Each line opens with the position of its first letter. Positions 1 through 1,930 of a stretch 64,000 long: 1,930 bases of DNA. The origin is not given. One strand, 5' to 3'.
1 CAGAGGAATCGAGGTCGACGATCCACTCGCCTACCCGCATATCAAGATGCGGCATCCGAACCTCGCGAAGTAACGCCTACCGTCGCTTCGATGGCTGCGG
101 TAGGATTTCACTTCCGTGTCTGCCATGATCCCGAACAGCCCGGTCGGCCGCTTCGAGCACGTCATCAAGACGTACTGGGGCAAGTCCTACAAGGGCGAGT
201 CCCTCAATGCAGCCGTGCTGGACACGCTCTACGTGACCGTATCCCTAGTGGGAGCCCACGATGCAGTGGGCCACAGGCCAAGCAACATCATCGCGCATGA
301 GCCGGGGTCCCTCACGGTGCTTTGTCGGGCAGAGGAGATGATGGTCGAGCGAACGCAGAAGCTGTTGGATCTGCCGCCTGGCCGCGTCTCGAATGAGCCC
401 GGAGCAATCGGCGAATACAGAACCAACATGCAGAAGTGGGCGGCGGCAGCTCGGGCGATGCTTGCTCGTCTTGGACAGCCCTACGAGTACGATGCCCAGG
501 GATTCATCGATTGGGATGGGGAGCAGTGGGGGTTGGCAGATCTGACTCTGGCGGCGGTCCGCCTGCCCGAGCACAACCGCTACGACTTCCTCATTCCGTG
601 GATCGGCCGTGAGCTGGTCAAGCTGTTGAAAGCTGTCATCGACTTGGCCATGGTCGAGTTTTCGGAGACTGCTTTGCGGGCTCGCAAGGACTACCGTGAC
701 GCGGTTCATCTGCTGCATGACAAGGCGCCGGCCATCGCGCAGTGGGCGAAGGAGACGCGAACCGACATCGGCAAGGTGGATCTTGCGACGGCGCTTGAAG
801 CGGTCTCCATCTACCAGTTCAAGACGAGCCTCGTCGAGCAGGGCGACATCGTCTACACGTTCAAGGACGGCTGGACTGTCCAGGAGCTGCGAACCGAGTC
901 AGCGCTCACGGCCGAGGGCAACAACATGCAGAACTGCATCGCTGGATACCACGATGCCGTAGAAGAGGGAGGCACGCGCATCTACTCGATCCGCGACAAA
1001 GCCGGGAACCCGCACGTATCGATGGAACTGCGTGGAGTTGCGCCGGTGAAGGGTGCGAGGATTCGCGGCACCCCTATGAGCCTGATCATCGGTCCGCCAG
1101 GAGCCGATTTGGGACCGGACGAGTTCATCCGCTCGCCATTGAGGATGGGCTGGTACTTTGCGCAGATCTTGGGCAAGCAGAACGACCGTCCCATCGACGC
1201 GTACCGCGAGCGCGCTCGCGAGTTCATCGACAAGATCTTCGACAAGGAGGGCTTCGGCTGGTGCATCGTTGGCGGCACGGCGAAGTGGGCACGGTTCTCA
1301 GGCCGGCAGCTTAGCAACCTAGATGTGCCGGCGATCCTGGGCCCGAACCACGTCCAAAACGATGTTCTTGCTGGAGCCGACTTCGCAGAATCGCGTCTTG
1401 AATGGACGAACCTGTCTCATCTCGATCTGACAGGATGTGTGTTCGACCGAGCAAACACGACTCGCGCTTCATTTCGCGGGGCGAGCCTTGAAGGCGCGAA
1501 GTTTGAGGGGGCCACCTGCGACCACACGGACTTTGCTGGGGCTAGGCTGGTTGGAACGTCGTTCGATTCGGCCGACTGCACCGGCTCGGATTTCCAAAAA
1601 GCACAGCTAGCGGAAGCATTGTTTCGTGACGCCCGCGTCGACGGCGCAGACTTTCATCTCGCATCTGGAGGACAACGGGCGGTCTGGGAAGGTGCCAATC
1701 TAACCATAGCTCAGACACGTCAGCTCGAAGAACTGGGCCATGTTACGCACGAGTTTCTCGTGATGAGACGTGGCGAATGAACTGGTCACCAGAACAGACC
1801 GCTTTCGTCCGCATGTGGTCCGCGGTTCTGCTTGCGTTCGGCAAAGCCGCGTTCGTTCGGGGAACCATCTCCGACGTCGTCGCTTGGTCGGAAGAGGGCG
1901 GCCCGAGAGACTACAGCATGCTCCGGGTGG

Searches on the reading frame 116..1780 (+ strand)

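Call 12: search_protein_families(library=phrogs, proteins=[window:116-1780:+], max_evalue=0.001)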
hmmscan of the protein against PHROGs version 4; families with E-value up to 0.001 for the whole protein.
window:116-1780:+ (554 aa): 7 families
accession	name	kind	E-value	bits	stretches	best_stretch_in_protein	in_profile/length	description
phrog_15350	-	unknown function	1.4e-13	51.5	1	417-519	111-212/494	-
phrog_923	-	unknown function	8.3e-10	38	1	421-535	792-901/990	-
phrog_12514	-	unknown function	7.4e-08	33.1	1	420-506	158-244/287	-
phrog_31265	-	unknown function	1.7e-07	32.4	1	417-517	45-145/264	-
phrog_3169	-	unknown function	6.1e-07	29.9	1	260-307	388-437/474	-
phrog_7713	-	unknown function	3e-06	27.9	0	444-487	28-71/103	-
phrog_30240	-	unknown function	6.2e-06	26.3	1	444-513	101-170/438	-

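Call 43: search_protein_families(library=pfam, proteins=[window:116-1780:+], max_evalue=0.01)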
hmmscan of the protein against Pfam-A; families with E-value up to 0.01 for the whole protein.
window:116-1780:+ (554 aa): 4 families
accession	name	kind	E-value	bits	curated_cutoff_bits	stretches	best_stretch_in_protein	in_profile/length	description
PF00805.28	Pentapeptide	-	2e-16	59.6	20.2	3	421-460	1-40/40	Pentapeptide repeats (8 copies)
PF13599.13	Pentapeptide_4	-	3e-10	40.4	38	2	417-483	12-78/78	Pentapeptide repeat region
PF13576.12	Pentapeptide_3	-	2e-08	34.8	27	2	438-477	6-48/48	Pentapeptide repeats (9 copies)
PF14284.11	PcfJ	-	3.8e-06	27.2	25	1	247-306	59-121/147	PcfJ-like protein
